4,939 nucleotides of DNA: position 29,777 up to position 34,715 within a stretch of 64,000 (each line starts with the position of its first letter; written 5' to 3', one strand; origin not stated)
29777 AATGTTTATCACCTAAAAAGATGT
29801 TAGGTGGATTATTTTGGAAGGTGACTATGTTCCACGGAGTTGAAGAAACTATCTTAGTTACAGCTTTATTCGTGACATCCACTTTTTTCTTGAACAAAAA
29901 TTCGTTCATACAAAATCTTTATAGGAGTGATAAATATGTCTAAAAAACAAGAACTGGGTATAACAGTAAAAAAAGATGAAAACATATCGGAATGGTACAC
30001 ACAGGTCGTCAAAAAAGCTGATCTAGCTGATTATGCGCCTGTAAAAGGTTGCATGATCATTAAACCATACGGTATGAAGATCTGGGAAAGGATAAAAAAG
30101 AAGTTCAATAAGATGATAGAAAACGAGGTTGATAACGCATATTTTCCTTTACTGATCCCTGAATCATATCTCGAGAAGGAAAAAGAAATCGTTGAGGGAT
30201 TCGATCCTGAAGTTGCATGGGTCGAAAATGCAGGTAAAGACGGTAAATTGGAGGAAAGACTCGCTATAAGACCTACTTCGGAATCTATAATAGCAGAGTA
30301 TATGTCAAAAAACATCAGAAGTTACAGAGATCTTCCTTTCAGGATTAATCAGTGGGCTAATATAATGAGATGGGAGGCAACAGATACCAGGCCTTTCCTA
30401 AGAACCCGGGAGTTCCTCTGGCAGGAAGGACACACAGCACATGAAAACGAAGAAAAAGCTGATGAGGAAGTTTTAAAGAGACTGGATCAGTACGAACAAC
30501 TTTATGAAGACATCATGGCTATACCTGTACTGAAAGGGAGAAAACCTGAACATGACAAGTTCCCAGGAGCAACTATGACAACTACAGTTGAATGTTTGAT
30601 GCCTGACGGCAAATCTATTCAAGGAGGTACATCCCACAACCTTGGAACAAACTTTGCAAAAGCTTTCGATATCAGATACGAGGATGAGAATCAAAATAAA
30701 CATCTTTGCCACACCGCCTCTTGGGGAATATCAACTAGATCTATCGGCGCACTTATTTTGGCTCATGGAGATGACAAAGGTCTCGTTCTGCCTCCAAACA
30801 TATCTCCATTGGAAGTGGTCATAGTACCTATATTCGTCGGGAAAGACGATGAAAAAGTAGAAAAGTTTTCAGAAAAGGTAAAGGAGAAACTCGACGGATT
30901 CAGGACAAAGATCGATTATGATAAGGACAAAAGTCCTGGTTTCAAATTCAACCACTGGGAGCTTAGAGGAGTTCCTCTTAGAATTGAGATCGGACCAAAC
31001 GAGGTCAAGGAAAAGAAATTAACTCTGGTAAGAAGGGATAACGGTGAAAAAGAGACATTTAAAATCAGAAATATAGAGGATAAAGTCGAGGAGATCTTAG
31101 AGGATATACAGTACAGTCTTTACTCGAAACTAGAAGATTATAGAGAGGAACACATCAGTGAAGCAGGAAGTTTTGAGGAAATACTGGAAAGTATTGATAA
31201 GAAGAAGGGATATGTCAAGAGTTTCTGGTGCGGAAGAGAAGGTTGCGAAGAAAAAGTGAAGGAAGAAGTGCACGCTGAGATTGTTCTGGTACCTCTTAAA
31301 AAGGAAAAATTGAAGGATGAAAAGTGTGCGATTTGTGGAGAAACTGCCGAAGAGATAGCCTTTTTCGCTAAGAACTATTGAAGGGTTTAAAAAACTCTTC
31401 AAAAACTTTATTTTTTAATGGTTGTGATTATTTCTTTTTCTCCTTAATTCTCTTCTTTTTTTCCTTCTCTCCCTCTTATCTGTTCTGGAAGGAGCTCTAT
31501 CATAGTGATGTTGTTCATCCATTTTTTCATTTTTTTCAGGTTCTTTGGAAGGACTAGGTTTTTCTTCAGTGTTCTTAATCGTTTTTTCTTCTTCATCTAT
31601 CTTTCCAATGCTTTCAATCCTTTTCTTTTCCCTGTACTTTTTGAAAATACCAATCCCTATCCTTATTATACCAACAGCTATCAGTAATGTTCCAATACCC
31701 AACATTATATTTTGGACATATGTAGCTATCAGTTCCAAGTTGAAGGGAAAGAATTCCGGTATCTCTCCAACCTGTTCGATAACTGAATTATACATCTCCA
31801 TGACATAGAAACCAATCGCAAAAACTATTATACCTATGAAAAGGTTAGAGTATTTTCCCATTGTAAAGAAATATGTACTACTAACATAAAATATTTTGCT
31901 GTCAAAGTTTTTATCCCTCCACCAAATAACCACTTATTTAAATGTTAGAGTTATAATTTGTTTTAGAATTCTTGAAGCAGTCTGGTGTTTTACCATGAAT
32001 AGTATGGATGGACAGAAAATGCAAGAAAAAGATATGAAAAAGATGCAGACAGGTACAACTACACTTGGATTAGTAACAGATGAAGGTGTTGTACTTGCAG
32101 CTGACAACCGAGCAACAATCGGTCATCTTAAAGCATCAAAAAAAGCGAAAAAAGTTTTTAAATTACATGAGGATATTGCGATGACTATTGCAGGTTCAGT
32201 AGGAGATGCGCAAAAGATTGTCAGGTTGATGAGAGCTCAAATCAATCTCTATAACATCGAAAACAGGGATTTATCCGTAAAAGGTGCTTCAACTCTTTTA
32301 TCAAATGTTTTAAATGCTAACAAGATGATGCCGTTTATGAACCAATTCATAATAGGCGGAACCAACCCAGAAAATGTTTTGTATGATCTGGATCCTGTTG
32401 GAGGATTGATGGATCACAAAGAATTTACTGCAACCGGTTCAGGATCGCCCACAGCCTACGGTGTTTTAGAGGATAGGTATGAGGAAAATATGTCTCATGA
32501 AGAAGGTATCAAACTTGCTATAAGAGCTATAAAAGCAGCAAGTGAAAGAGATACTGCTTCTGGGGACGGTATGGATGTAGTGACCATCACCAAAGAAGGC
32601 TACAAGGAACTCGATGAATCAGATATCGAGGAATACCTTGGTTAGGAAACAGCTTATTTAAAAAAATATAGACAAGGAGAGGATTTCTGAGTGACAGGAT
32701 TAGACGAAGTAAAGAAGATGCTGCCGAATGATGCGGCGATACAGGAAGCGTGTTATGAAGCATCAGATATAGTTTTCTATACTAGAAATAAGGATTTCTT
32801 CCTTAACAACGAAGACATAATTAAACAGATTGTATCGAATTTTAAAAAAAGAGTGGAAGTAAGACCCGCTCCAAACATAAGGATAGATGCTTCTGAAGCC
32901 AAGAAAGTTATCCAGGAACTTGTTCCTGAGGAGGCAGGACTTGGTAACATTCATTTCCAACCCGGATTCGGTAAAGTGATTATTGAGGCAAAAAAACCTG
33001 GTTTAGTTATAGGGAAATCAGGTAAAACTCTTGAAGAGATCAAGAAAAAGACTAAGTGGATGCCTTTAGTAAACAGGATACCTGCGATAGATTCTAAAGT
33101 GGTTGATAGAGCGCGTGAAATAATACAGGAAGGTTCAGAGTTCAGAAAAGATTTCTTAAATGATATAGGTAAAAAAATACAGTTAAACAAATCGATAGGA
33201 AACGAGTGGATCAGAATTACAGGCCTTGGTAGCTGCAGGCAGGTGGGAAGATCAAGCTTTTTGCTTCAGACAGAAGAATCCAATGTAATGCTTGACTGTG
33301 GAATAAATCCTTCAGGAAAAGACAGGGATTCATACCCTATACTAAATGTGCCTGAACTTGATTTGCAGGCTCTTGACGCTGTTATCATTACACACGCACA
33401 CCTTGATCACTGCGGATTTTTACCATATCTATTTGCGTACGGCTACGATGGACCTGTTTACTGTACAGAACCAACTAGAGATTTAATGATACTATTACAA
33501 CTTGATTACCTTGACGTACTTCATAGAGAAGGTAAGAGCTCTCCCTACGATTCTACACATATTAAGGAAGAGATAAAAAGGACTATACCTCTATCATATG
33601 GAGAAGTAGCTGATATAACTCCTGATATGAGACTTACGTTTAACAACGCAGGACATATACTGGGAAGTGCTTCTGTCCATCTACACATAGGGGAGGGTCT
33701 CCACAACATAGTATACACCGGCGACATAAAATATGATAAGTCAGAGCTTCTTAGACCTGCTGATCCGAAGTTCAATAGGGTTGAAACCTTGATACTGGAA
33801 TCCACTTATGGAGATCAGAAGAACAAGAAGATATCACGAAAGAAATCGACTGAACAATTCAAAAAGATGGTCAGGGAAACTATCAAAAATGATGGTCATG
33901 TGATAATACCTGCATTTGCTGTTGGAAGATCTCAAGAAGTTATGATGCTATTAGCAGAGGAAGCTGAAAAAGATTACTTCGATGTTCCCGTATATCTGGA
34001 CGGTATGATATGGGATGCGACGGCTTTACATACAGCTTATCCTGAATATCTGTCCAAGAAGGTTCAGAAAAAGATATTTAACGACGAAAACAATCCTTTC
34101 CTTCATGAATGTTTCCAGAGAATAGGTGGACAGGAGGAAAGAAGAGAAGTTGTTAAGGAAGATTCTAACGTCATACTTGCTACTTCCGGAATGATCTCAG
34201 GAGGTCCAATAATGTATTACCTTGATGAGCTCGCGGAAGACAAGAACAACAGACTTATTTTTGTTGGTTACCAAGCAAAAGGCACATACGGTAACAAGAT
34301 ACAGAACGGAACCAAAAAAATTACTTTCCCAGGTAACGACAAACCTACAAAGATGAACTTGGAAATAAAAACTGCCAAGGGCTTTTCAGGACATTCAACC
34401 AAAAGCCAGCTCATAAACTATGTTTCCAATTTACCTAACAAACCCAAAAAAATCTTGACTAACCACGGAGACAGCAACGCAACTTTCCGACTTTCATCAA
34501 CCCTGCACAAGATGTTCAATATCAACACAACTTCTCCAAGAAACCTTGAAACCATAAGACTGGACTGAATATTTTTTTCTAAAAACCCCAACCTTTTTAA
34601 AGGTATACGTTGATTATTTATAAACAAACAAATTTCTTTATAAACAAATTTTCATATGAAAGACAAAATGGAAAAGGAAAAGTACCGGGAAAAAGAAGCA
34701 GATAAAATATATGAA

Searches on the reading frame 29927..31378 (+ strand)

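Call 21: search_protein_families(library=pfam, proteins=[window:29927-31378:+], max_evalue=0.01)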
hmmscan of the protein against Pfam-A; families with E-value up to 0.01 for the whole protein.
window:29927-31378:+ (484 aa): 3 families
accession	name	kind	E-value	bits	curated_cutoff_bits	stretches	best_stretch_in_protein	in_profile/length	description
PF00587.30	tRNA-synt_2b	-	9.6e-26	91.4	29.3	1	108-277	7-176/179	tRNA synthetase class II core domain (G, H, P, S and T)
PF03129.25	HGTP_anticodon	-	2.5e-20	72.9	21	1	297-389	2-93/94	Anticodon binding domain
PF09180.16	ProRS-C_1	-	1.9e-17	63.6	31.5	1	416-484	1-71/71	Prolyl-tRNA synthetase, C-terminal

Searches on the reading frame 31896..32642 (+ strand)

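Call 108: search_protein_families(library=pfam, proteins=[window:31896-32642:+], max_evalue=0.01)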
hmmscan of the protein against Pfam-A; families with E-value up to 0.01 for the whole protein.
window:31896-32642:+ (249 aa): 1 family
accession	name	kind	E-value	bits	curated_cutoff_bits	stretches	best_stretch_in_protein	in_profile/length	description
PF00227.31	Proteasome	-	6.4e-51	173.1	22.4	1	50-231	1-189/189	Proteasome subunit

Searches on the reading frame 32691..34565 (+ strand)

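Call 21: search_protein_families(library=pfam, proteins=[window:32691-34565:+], max_evalue=0.01)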
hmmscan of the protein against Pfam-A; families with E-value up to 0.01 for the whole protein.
window:32691-34565:+ (625 aa): 8 families
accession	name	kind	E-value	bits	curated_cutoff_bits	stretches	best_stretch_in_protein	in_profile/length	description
PF10996.14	Beta-Casp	-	1.8e-26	93.4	27.7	1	415-537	2-120/120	Beta-Casp domain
PF17214.9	KH_TffA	-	1.1e-15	57.7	22.6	1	5-64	9-68/68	Transcription termination factor FttA, KH domain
PF00753.33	Lactamase_B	-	1.4e-14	54.9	22.7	1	186-357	5-161/196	Metallo-beta-lactamase superfamily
PF16661.11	Lactamase_B_6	-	1.3e-12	47.9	27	1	191-358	1-174/193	Metallo-beta-lactamase superfamily domain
PF12706.13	Lactamase_B_2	-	2.5e-09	37.4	27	1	198-376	2-169/200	Beta-lactamase superfamily domain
PF07521.17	RMMBL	-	3e-09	37.2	21.6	1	554-613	3-60/63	Zn-dependent metallo-hydrolase RNA specificity domain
PF13483.12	Lactamase_B_3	-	0.0012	19.2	24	1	185-241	5-50/160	Beta-lactamase superfamily domain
PF07650.23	KH_2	-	0.0027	17.9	22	1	81-121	12-54/78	KH domain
